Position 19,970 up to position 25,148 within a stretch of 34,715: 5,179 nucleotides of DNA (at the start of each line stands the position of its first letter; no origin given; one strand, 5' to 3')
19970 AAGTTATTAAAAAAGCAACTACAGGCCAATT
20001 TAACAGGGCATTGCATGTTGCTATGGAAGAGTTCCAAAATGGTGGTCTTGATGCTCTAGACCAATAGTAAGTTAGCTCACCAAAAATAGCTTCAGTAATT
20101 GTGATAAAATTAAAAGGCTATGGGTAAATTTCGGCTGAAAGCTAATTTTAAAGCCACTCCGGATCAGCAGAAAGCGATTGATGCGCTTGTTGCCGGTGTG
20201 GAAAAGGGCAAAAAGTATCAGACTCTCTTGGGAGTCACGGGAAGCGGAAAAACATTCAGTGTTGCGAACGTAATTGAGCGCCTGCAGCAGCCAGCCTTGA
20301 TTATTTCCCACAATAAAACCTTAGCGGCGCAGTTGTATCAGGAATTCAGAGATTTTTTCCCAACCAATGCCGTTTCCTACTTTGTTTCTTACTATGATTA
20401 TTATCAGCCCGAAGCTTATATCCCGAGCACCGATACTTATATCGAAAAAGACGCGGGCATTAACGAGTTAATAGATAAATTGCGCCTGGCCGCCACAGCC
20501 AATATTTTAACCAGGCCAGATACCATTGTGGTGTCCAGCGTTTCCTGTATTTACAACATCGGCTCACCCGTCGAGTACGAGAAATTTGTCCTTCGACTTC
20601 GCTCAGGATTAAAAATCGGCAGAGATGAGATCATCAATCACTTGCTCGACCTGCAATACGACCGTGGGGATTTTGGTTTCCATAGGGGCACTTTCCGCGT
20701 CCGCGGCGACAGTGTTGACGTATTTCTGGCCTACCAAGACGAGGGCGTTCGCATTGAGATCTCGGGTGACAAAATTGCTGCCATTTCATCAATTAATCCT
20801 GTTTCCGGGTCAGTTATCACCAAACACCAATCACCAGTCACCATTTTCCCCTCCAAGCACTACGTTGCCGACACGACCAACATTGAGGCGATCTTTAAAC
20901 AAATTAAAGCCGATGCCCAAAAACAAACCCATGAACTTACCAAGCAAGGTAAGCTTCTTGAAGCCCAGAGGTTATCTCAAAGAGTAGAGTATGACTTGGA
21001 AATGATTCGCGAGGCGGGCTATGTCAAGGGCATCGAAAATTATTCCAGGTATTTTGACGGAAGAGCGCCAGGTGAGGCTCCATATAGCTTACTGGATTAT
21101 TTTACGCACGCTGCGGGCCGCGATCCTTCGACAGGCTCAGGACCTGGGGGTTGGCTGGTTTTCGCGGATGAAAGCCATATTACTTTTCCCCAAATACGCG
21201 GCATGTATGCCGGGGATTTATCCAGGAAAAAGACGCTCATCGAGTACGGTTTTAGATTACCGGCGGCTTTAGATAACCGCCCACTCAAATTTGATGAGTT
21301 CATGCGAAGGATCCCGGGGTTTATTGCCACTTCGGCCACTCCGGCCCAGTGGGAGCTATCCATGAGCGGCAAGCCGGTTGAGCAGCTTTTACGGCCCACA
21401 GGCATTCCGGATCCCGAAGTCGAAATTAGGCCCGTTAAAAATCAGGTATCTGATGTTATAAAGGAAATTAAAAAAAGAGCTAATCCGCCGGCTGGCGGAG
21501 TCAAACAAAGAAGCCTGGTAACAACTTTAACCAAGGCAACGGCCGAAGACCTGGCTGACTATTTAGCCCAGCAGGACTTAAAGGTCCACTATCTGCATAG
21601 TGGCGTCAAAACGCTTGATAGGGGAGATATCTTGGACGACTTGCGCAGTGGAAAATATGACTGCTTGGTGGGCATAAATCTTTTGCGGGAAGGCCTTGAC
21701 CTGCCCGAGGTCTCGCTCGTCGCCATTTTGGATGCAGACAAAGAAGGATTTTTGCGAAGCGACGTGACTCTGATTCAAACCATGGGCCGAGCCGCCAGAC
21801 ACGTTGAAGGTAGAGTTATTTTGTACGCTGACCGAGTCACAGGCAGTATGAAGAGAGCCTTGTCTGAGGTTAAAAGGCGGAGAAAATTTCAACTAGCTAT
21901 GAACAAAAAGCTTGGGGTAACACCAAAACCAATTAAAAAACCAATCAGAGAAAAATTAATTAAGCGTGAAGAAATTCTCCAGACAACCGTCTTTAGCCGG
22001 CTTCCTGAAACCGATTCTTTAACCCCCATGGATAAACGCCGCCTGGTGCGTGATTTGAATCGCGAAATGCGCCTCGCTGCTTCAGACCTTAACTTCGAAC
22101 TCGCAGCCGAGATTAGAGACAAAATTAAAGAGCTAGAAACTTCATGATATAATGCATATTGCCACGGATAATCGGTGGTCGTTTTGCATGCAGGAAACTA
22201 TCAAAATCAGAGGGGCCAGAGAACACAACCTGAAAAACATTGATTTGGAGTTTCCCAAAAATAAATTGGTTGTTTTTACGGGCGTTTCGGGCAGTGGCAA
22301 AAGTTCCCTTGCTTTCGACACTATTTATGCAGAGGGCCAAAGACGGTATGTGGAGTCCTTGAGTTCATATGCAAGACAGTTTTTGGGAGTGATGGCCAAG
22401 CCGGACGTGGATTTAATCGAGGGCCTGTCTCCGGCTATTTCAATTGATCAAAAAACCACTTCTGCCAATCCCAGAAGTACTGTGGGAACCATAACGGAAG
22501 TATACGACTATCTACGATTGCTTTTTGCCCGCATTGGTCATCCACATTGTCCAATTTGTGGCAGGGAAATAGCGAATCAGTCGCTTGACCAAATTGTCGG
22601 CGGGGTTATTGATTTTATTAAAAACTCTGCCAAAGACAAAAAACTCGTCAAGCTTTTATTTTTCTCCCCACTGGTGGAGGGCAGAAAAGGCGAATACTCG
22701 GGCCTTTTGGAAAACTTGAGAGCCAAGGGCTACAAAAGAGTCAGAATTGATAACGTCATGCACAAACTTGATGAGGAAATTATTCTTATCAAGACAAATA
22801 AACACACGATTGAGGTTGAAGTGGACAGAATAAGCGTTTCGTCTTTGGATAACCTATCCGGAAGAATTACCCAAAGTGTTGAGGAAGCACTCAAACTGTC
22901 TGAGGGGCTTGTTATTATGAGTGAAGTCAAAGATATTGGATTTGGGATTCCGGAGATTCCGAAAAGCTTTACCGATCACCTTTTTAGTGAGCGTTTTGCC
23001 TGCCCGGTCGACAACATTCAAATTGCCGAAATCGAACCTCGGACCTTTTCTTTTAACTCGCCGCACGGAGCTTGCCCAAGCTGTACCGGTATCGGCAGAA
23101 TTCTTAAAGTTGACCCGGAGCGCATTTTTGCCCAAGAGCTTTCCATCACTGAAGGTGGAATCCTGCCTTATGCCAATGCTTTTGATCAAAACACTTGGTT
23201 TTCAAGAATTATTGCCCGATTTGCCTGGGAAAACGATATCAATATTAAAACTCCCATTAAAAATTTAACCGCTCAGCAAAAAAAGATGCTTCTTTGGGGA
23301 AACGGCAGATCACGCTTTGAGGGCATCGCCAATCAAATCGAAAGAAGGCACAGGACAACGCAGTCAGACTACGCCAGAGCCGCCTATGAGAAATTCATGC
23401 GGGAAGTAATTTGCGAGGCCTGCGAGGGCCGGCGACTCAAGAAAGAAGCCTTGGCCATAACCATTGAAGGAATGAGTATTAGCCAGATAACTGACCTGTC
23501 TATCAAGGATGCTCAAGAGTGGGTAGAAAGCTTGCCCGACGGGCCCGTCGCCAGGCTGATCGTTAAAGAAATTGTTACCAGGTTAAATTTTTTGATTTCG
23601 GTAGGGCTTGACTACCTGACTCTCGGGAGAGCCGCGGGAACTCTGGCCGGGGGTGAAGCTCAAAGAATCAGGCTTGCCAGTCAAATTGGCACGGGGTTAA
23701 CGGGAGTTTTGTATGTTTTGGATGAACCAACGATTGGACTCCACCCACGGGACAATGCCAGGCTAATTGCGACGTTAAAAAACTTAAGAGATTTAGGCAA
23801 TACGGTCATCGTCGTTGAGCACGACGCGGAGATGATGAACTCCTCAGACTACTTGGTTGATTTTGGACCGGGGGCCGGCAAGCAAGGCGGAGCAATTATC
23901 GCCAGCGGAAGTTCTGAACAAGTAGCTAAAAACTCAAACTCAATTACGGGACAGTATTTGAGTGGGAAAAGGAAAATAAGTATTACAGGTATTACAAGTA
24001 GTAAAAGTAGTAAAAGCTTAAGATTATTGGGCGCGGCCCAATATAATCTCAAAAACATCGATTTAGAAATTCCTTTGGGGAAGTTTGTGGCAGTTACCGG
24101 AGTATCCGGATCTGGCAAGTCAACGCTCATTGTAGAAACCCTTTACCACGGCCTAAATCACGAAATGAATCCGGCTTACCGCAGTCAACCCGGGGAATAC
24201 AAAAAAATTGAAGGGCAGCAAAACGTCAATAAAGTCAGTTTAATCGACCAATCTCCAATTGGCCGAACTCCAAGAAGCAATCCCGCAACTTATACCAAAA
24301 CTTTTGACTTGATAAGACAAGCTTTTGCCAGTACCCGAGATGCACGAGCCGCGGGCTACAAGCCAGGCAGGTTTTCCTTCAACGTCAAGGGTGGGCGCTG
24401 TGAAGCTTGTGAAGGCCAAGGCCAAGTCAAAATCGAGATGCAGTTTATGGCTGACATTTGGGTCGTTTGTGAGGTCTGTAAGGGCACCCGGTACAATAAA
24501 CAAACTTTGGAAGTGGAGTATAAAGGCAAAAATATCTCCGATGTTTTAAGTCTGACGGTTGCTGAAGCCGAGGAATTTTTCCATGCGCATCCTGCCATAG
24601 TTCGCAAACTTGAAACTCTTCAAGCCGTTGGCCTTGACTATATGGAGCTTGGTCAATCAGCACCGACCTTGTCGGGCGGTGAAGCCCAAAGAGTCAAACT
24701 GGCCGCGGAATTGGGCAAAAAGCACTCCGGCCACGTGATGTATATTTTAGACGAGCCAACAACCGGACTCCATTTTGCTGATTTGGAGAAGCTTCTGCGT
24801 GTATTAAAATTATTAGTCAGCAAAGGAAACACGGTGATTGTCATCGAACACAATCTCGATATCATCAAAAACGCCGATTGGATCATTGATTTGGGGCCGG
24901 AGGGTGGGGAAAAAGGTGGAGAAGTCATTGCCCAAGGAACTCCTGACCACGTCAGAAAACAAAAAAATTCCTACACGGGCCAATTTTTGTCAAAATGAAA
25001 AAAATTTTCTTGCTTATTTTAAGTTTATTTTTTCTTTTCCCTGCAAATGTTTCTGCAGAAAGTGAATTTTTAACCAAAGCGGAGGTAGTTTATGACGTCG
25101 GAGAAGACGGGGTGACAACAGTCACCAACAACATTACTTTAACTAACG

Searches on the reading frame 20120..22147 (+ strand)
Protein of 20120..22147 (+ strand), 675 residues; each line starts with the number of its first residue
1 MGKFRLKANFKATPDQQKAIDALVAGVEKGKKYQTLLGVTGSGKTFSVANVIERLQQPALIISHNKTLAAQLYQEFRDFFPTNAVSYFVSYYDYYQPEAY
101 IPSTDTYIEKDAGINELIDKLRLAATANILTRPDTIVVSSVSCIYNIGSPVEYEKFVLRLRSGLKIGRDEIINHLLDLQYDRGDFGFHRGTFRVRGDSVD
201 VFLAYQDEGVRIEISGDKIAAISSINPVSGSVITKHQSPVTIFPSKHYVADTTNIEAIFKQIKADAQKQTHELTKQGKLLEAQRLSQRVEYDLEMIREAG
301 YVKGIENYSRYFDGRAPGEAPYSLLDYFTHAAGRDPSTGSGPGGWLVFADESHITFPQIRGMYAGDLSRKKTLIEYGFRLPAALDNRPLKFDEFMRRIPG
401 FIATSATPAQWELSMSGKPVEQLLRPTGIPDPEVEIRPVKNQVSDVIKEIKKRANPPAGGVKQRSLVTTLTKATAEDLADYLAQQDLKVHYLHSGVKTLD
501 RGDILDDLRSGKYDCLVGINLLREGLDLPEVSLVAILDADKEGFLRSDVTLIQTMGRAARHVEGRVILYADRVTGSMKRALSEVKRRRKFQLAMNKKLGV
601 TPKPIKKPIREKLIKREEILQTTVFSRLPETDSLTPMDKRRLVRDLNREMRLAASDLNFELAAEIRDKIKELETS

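Call 8: search_protein_families(library=pfam, proteins=[window:20120-22147:+], max_evalue=0.01)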
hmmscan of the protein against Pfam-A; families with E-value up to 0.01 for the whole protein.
window:20120-22147:+ (675 aa): 6 families
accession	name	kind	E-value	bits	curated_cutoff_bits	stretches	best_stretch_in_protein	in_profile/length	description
PF17757.6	UvrB_inter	-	1.1e-24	86.8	22.9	1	158-248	1-91/91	UvrB interaction domain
PF00271.37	Helicase_C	-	2.7e-17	63.4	23.5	1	462-561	15-109/110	Helicase conserved C-terminal domain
PF12344.14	UvrB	-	3.7e-16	59.1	27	1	568-610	1-43/43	Ultra-violet resistance protein B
PF04851.21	ResIII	-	3.7e-11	43.6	22.5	1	10-84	2-81/164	Type III restriction enzyme, res subunit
PF02151.25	UVR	-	9.9e-10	38.3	21.5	1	641-674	2-35/36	UvrB/uvrC motif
PF00270.35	DEAD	-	6.9e-06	26.3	26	1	13-82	1-71/167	DEAD/DEAH box helicase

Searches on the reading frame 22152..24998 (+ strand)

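Call 8: search_protein_families(library=pfam, proteins=[window:22152-24998:+], max_evalue=0.01)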
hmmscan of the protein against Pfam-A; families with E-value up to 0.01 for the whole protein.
window:22152-24998:+ (948 aa): 22 families
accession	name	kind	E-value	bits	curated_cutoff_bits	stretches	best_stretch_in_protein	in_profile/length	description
PF17760.6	UvrA_inter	-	1.1e-25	90.1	23.3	1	143-258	1-107/109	UvrA interaction domain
PF00005.33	ABC_tran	-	3.7e-20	73.4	25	2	757-871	40-137/137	ABC transporter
PF17755.6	UvrA_DNA-bind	-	2.1e-16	60.6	23.2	1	321-414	1-110/110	UvrA DNA-binding domain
PF02463.25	SMC_N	-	2.5e-10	40.6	40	0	734-913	102-210/220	RecF/RecN/SMC N terminal domain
PF13555.12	AAA_29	-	2.6e-07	30.7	27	0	640-660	19-39/61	P-loop containing region of AAA domain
PF13476.12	AAA_23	-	6.6e-06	27.3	27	0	17-53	2-35/201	AAA domain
PF20703.3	nSTAND1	-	6.7e-06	26.4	27.1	0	23-63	19-59/379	Novel STAND NTPase 1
PF20720.3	nSTAND3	-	7e-06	26.3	27.2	0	644-699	18-72/155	Novel STAND NTPase 3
PF00684.25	DnaJ_CXXCXGXG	-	3.1e-05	24.6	32.7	0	749-780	17-51/65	DnaJ central domain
PF13191.12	AAA_16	-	3.9e-05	24.6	32.6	0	644-667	25-47/167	AAA ATPase domain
PF03193.22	RsgA_GTPase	-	5.4e-05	23.5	30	0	17-54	87-123/174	RsgA GTPase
PF13304.12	AAA_21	-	9.5e-05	23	27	0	863-897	261-295/304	AAA domain, putative AbiEii toxin, Type IV TA system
PF13481.12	AAA_25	-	0.00011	22.3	27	0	640-666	30-56/195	AAA domain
PF13175.12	AAA_15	-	0.00023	21.3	32.1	0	855-903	321-372/374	AAA ATPase domain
PF06745.19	ATPase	-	0.00059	19.7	26.6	0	640-670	16-46/231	KaiC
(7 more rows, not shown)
